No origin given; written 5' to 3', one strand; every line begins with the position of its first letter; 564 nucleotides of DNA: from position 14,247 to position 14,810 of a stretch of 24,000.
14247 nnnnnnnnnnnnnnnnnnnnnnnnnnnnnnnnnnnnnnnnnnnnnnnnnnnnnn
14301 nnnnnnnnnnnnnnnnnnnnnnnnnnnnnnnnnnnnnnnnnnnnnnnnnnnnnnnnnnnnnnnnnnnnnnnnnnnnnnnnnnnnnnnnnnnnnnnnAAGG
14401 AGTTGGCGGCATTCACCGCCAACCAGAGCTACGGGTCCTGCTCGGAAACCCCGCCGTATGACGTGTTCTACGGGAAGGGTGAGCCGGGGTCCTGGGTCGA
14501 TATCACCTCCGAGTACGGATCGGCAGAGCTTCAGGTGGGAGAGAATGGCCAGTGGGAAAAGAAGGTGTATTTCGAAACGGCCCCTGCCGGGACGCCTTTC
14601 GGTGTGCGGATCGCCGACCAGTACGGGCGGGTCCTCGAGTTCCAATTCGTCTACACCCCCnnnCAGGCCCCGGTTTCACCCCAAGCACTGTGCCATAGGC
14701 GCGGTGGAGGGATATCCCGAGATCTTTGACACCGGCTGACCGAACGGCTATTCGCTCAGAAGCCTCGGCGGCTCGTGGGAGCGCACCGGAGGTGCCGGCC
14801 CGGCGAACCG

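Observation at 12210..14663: ECF sigma flanked by a membrane-anchored and a secreted paralogue of the same two-domain extracytoplasmic module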

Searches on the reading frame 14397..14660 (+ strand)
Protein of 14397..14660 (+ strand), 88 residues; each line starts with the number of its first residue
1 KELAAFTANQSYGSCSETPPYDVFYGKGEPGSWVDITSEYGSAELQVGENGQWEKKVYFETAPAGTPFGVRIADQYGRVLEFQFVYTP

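Call 43: search_protein_representatives(alignment_id=A5)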
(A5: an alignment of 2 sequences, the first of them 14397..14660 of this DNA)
Query: 2 sequences, 90 profile positions. Proteins with E-value up to 0.001 (for the whole library): 565; up to 1e-10: 363; up to 1e-30: 96. The best 150 are listed.
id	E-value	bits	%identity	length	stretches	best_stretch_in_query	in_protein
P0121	5.8e-107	366.0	-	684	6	7-86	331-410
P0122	3.8e-83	289.7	-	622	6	4-76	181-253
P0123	6.0e-77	269.9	-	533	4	7-89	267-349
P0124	7.9e-69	243.8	-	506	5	6-87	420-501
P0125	1.8e-65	233.1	-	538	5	6-86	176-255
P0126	6.3e-64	228.1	-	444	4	7-87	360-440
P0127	7.3e-62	221.5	-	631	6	7-76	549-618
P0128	4.4e-60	215.8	-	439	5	3-87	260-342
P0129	5.0e-60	215.6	-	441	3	3-89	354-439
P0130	3.9e-55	199.9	-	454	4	6-87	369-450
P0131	3.9e-55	199.9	-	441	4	5-89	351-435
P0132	3.0e-53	193.9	-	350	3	4-87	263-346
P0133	1.8e-52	191.4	-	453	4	4-86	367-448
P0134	2.6e-52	190.9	-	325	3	4-87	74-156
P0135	1.5e-51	188.4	-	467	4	5-87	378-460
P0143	1.3e-46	172.6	-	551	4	1-76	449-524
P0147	5.7e-45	167.4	-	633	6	6-89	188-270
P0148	1.0e-44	166.6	-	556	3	6-88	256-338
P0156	7.4e-41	154.2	-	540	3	6-88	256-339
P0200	6.7e-33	128.7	-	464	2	5-89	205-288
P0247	1.6e-24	101.8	-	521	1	5-89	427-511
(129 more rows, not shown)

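Call 49: predict_structure(alignment_id=A6)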
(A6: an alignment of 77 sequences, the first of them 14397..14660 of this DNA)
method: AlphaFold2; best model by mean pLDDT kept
length: 88 residues; sequences in the alignment: 77
mean_pLDDT: 97.9   pTM: 0.87
mean pLDDT of the five models: 97.9, 97.5, 97.5, 97.2, 96.9
residues with pLDDT >= 90: 86; 70-90: 2; 50-70: 0; < 50: 0
segments of 3 or more residues with pLDDT < 50: none
pLDDT, mean of each block of 10 residues (from residue 1): 94 98 99 99 98 99 98 99 98
secondary structure, 60 per line:
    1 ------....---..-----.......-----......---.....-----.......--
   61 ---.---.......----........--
elements in order: E7-10 E21-27 E33-38 E42-46 E52-58 E68-74 E79-86

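Call 52: fold_search(model_id=the predicted structure, library=pdb)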
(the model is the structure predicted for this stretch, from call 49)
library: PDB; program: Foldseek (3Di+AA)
matches with E <= 10: 1678; with E <= 0.001: 2
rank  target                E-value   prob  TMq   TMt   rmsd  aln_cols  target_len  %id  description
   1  7kmm_B                8.0e-04  1.00  0.61  0.15   2.8        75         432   20  Crystal structure of XAC1771, a novel carbohydrate acetylesterase from Xanthomonas citri (released 2021-05-26)
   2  7kmm_A                8.9e-04  1.00  0.64  0.15   2.3        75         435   17  Crystal structure of XAC1771, a novel carbohydrate acetylesterase from Xanthomonas citri (released 2021-05-26)
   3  8gul_A                2.1e-03  1.00  0.52  0.14   4.9       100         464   10  Chitin-active AA10 LPMO (GbpA) complexed with Cu(II) from Vibrio campbellii (released 2023-06-21)
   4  9h4u_A                2.2e-03  1.00  0.57  0.10   3.0        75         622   17  Deacetylase FI8 utilizes unconventional variant of a catalytic triad: the diluted triad (released 2025-08-27)
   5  5nrl_B                2.3e-03  1.00  0.55  0.04   5.2       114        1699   10  Structure of a pre-catalytic spliceosome (released 2017-05-31)
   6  2yn3_D                2.9e-03  1.00  0.47  0.24   5.5        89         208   18  Structural insight into the giant calcium-binding adhesin SiiE: implications for the adhesion of Salmonella enterica t (released 2013-04-03)
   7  2cbo                  4.7e-03  1.00  0.67  0.54   3.7       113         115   13  Crystal structure of the neocarzinostatin 3Tes24 mutant bound to testosterone hemisuccinate. (released 2006-03-22)
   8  9ega_B                4.7e-03  1.00  0.61  0.11   4.5        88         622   10  Crystal Structure of a CE20 carbohydrate acetylesterase from Pedobacter psychrotolerans (PpCE20_II), with ancillary do (released 2025-08-13)
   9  3zja                  4.9e-03  1.00  0.49  0.40   7.0       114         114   16  The crystal structure of a Cu(I) metallochaperone from Streptomyces lividans (released 2014-01-29)
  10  2mcm                  5.2e-03  1.00  0.71  0.58   3.2       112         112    6  MACROMOMYCIN (released 1993-01-15)
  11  2yn5_A                5.5e-03  1.00  0.48  0.19   5.3        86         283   17  Structural insight into the giant calcium-binding adhesin SiiE: implications for the adhesion of Salmonella enterica t (released 2013-04-03)
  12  9ega_A                5.8e-03  1.00  0.60  0.10   2.7        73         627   12  Crystal Structure of a CE20 carbohydrate acetylesterase from Pedobacter psychrotolerans (PpCE20_II), with ancillary do (released 2025-08-13)
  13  2yn3_C                5.8e-03  1.00  0.54  0.21   4.3        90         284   18  Structural insight into the giant calcium-binding adhesin SiiE: implications for the adhesion of Salmonella enterica t (released 2013-04-03)
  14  8btk_TA               5.8e-03  0.99  0.44  0.28   5.9       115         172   14  Structure of the TRAP complex with the Sec translocon and a translating ribosome (released 2023-05-24)
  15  9jtz_A                7.5e-03  1.00  0.63  0.26   3.4       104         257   14  Crystal structure of Nir2 C-terminal domain in complex with phosphatidic acid (released 2025-10-15)
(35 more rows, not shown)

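Call 74: search_protein_families(library=pfam, proteins=[P0121, P0122, P0123, P0127, P0143, P0147, P0148, P0156, P0200, P0247], max_evalue=0.001)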
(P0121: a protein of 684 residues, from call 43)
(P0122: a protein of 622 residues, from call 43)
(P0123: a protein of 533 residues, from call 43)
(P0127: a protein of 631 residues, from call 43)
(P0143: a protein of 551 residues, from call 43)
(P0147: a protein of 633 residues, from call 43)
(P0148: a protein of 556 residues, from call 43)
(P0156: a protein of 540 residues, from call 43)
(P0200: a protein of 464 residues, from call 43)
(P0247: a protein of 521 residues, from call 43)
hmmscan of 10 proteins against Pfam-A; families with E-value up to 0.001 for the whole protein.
P0121 (684 aa): 0 families

P0122 (622 aa): 0 families

P0123 (533 aa): 1 family
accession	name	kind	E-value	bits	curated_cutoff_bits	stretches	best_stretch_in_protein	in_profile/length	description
PF17936.7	Big_6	-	1.4e-07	32.1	27.6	0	372-432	14-73/83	Bacterial Ig domain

P0127 (631 aa): 0 families

P0143 (551 aa): 1 family
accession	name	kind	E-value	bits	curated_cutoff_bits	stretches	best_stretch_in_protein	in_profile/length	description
PF18099.7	CBM_35_2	-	0.00092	19.7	23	0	303-361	7-67/112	Carbohydrate binding module (family 35)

P0147 (633 aa): 1 family
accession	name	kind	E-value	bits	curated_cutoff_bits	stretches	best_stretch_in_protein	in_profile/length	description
PF17936.7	Big_6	-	0.00034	21.2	27.6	0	117-153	15-53/83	Bacterial Ig domain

P0148 (556 aa): 0 families

P0156 (540 aa): 1 family
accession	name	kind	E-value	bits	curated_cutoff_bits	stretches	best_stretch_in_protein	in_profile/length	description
PF09136.16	Glucodextran_B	-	2.1e-05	24.8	27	1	93-150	2-62/83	Glucodextranase, domain B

P0200 (464 aa): 3 families
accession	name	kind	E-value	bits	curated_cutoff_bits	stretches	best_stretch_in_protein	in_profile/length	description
PF09136.16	Glucodextran_B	-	5.6e-15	55.5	27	2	120-193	4-79/83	Glucodextranase, domain B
PF17936.7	Big_6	-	1.9e-09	38.1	27.6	0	129-188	9-75/83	Bacterial Ig domain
PF10648.15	Gmad2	-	0.00058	20.5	25.7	0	119-143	2-25/86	Immunoglobulin-like domain of bacterial spore germination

P0247 (521 aa): 6 families
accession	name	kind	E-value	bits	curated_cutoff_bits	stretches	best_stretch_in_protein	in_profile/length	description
PF09136.16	Glucodextran_B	-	9.3e-31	106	27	3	171-247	1-80/83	Glucodextranase, domain B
PF19077.6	Big_13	-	8e-10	39.6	27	0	343-415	29-94/102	Bacterial Ig-like domain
PF13754.12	Big_3_4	-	1.7e-07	31.6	27.3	0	208-247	17-57/106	Domain of unknown function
PF12044.14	Metallopep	-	4.1e-07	29.4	27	0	177-249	6-88/427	Putative peptidase family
PF12245.14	Big_3_2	-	1.4e-05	25.7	23.3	0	139-155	97-113/122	Bacterial Ig-like domain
PF07372.17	DUF1491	-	0.00014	22.6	25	0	193-228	68-103/104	Protein of unknown function (DUF1491)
